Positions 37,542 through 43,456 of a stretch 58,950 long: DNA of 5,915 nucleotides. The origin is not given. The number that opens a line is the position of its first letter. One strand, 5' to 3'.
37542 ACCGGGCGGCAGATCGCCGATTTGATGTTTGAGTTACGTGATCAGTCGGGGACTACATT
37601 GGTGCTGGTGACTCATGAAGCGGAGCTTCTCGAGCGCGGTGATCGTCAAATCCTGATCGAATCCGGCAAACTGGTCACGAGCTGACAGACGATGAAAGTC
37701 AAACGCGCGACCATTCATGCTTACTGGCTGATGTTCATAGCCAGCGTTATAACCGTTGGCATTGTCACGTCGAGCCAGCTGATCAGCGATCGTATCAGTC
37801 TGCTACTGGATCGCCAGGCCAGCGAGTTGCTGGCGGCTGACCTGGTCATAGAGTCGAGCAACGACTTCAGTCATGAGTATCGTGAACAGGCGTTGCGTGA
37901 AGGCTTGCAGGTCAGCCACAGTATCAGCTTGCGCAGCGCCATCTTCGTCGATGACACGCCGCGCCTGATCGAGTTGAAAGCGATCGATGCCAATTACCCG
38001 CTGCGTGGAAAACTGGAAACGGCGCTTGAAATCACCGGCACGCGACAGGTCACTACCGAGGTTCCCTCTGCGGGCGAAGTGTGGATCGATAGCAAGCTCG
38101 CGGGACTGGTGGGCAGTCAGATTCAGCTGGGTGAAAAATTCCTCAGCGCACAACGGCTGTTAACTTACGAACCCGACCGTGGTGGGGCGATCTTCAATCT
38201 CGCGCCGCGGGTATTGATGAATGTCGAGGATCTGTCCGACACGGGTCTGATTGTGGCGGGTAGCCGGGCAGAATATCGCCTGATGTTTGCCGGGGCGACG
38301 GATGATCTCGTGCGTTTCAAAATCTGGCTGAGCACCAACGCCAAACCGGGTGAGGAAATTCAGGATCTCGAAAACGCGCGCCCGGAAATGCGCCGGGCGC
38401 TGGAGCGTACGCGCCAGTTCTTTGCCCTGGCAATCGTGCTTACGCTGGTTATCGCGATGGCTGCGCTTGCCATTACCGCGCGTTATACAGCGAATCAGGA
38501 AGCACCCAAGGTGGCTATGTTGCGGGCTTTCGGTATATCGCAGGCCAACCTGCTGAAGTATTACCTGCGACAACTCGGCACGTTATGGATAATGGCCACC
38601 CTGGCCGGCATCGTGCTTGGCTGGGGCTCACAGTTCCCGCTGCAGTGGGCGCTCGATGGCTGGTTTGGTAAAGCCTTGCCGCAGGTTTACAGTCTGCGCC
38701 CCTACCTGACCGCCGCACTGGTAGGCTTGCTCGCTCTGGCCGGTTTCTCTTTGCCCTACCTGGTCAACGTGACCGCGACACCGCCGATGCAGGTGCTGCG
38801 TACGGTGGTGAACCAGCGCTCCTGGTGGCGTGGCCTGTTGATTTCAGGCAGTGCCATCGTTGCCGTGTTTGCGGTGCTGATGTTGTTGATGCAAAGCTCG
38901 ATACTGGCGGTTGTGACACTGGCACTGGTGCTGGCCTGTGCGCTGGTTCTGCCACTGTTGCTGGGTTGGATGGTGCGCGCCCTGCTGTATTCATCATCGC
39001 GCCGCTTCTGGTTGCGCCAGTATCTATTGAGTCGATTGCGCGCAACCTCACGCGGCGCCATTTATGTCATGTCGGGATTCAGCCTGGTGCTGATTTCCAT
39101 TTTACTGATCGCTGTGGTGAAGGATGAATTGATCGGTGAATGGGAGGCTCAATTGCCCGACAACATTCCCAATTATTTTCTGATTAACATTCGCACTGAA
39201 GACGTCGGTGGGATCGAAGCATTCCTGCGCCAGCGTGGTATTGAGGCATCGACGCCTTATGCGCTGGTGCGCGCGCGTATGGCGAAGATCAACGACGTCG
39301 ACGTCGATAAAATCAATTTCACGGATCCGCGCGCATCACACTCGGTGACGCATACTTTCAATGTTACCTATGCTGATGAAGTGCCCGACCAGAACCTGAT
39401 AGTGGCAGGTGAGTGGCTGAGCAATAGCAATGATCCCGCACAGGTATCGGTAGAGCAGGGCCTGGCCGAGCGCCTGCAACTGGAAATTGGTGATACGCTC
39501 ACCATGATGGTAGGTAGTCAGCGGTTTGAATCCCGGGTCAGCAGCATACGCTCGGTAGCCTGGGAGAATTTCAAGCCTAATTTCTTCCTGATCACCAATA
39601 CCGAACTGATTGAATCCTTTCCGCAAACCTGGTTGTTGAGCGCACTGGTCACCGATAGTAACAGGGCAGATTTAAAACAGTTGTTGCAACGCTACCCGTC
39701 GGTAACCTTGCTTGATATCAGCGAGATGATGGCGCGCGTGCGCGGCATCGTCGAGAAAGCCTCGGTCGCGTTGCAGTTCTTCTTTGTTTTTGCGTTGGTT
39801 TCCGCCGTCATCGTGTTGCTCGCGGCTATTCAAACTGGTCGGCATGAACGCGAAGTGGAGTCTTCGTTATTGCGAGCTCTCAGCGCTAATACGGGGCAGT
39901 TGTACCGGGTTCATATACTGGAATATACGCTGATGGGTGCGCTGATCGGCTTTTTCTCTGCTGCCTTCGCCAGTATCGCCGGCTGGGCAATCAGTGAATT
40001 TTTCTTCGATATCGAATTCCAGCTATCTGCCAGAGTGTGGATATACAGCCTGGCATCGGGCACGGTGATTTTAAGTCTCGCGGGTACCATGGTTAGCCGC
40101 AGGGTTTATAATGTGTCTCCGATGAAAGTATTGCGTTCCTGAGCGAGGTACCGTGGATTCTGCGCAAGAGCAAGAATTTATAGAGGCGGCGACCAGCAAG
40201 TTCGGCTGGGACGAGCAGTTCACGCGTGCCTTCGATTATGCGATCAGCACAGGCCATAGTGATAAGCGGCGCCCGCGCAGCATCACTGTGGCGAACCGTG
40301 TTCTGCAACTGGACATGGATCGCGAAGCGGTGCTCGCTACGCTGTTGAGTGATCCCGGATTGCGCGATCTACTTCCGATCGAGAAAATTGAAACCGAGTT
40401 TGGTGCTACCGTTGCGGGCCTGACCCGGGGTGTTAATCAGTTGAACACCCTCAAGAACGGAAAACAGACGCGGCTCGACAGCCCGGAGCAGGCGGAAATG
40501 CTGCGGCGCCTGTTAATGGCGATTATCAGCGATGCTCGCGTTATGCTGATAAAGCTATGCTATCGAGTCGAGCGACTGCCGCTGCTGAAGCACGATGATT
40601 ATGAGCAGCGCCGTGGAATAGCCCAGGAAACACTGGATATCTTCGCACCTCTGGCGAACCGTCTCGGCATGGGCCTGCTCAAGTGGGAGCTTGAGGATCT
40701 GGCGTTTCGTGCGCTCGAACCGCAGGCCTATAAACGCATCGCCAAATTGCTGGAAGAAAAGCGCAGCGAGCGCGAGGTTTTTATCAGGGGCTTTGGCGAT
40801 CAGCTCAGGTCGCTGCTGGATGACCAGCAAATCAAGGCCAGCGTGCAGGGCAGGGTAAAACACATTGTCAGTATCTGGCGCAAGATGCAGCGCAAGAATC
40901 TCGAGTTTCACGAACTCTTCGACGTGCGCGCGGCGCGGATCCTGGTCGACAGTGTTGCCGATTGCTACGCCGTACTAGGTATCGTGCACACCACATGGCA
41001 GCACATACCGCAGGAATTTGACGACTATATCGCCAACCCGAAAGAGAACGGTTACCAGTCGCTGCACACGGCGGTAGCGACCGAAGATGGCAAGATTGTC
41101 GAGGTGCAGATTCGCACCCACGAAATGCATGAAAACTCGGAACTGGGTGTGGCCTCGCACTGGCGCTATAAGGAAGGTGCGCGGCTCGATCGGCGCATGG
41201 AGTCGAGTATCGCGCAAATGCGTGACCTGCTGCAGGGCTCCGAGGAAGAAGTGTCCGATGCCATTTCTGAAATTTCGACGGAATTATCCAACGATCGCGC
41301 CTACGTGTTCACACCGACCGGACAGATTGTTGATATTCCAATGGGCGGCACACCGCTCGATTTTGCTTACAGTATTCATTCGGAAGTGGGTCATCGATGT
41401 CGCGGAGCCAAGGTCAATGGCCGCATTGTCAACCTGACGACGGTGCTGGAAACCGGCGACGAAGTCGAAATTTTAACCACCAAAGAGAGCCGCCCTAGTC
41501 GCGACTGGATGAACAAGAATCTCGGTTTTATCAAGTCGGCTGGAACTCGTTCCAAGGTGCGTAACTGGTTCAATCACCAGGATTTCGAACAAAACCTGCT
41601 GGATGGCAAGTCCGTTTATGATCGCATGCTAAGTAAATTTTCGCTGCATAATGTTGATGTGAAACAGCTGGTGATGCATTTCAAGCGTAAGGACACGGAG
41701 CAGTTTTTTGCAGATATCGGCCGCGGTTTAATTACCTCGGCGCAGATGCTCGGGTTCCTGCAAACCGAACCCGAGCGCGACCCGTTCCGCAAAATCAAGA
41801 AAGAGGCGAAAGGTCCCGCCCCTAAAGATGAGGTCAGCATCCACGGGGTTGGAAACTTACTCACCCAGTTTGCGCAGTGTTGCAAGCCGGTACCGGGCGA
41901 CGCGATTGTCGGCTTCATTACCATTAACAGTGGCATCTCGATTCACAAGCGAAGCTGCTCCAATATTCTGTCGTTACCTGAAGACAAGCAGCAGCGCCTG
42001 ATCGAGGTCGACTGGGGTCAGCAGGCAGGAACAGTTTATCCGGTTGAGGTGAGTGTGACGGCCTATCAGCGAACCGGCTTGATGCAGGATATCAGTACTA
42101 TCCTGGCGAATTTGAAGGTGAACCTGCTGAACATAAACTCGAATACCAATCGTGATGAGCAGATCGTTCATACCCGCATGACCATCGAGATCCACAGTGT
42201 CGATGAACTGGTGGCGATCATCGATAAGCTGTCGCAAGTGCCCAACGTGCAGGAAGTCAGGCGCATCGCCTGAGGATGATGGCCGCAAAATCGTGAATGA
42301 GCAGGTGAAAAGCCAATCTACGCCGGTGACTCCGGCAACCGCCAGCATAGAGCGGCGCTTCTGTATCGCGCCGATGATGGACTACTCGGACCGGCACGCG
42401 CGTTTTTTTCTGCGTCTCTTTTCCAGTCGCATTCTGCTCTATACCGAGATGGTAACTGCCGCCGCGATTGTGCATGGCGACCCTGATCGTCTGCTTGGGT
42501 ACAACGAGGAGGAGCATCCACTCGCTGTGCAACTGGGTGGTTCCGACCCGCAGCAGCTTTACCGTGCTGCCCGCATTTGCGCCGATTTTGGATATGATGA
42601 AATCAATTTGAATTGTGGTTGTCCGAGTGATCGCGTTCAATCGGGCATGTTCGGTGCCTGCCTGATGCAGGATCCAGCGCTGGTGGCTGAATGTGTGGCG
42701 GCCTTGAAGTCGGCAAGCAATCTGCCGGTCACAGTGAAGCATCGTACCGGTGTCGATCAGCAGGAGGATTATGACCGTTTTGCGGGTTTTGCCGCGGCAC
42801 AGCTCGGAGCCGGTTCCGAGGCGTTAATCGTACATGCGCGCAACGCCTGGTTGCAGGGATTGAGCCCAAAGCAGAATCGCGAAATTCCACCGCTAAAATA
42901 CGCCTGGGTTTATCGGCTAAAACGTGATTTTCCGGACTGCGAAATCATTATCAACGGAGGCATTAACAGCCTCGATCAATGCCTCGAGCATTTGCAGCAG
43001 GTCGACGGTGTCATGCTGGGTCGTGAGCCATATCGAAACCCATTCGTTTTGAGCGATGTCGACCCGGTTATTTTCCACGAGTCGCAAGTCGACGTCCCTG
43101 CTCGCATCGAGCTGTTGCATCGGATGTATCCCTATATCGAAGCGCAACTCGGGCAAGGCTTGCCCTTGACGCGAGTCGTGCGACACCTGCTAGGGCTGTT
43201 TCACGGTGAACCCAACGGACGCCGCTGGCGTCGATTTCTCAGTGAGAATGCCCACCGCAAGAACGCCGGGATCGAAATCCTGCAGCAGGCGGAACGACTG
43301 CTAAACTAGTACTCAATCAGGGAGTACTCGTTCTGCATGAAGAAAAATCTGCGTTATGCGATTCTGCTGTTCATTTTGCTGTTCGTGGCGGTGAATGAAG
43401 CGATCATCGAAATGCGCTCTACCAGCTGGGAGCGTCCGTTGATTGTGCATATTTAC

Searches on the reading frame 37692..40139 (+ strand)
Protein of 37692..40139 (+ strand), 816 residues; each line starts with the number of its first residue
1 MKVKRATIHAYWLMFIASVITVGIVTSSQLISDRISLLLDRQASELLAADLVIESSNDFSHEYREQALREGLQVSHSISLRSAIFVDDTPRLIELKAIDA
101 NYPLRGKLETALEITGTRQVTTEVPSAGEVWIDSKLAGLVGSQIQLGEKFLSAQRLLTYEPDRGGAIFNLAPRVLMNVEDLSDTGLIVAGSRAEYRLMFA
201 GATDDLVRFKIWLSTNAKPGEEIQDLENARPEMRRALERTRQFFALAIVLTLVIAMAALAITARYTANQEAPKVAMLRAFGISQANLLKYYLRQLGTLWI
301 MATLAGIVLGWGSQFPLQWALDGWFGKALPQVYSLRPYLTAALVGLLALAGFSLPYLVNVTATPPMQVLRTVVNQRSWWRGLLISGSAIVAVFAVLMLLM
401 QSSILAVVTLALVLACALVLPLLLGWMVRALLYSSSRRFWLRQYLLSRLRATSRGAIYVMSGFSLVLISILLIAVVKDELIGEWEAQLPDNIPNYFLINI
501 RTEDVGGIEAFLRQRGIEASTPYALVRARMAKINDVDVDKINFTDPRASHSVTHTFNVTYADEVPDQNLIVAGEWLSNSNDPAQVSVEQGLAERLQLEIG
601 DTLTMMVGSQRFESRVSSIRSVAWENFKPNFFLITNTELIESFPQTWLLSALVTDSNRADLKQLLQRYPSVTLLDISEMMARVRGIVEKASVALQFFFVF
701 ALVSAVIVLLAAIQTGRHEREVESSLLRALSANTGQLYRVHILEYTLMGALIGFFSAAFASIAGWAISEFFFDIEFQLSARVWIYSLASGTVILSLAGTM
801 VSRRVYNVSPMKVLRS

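Call 87: search_protein_families(library=pfam, proteins=[window:37692-40139:+], max_evalue=0.00001)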
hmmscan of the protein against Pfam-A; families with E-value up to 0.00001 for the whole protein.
window:37692-40139:+ (816 aa): 1 family
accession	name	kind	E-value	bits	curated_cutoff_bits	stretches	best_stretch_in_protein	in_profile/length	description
PF02687.27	FtsX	-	2.7e-17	63.4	25.5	2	696-810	2-120/120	FtsX-like permease C-terminal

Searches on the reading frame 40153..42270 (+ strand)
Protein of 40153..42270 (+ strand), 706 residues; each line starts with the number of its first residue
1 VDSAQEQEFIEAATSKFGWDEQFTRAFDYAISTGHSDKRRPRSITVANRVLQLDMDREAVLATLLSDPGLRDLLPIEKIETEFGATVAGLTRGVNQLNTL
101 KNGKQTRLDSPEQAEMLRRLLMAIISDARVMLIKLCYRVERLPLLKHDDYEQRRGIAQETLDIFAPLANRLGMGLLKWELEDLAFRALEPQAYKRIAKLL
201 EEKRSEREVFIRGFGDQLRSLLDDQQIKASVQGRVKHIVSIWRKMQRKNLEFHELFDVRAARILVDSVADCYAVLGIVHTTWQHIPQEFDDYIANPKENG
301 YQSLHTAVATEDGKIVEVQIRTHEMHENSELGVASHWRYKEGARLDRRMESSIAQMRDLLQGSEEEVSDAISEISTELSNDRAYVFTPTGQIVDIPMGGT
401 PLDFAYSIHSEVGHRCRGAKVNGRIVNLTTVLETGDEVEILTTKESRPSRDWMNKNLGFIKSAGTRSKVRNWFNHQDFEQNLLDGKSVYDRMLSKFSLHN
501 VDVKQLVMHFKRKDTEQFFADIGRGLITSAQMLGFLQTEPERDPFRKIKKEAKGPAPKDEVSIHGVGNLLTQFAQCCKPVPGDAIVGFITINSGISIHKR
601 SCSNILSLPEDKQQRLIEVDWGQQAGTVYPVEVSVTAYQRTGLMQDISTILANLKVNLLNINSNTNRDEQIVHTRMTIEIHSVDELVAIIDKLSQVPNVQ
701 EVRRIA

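Call 87: search_protein_families(library=pfam, proteins=[window:40153-42270:+], max_evalue=0.00001)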
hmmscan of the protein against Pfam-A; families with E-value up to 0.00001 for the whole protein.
window:40153-42270:+ (706 aa): 6 families
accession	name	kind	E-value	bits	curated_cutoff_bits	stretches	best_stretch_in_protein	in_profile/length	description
PF04607.23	RelA_SpoT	-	3.2e-43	147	27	1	233-342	1-111/113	Region found in RelA / SpoT proteins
PF13328.12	HD_4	-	3.2e-32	111.8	27.2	1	44-173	25-155/156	HD domain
PF02824.27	TGS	-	9.3e-23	80.5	22.2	1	384-442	2-60/60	TGS domain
PF13291.12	ACT_4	-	1.3e-17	64.7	27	1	627-704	3-80/80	ACT domain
PF19296.4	RelA_AH_RIS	-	2.7e-07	31.3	23.8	0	552-600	121-170/185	RelA/SpoT, AH and RIS domains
PF01842.31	ACT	-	2.6e-06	27.6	27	1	632-697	2-65/66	ACT domain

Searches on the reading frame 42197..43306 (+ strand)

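Call 87: search_protein_families(library=pfam, proteins=[window:42197-43306:+], max_evalue=0.00001)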
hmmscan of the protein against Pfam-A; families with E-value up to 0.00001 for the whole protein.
window:42197-43306:+ (370 aa): 1 family
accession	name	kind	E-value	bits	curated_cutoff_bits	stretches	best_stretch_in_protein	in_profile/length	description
PF01207.24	Dus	-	4.2e-85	286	20.4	1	57-366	2-307/311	Dihydrouridine synthase (Dus)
